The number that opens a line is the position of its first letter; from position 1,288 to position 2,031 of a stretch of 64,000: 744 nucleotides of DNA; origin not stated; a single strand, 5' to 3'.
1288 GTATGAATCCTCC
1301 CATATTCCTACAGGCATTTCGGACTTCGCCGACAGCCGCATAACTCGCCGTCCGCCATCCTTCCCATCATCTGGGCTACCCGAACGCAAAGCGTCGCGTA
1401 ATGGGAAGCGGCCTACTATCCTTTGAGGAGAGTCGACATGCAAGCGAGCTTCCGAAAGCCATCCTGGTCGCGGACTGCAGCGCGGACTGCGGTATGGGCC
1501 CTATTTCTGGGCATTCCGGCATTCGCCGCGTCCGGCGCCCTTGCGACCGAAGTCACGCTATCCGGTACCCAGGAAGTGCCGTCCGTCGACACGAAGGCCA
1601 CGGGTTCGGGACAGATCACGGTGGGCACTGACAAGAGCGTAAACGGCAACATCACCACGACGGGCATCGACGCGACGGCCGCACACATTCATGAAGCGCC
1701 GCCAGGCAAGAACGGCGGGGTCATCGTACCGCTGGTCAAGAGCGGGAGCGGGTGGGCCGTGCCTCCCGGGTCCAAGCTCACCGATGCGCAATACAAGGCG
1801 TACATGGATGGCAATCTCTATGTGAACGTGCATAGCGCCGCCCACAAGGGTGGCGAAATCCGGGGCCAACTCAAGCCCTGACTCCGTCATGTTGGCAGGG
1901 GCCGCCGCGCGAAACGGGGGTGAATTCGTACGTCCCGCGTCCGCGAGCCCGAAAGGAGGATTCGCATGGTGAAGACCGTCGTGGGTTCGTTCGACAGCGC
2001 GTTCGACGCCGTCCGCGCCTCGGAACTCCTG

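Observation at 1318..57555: Recurrent palindromic operator GTMRGA-N4-TCYKAC at a fixed distance from -10-like hexamers: a hidden regulon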

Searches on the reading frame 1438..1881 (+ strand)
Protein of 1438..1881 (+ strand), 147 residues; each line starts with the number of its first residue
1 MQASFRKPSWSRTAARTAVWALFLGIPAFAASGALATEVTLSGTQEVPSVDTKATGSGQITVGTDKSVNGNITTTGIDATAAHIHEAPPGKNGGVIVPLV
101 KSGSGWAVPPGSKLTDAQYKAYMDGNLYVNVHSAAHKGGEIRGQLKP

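Call 50: search_protein_families(library=pfam, proteins=[window:1438-1881:+], max_evalue=0.01)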
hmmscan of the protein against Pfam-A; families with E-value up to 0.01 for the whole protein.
window:1438-1881:+ (147 aa): 1 family
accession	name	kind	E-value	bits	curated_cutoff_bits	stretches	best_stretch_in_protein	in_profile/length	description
PF07452.17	CHRD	-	1.1e-29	104.1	24.1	1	39-145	3-117/117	CHRD domain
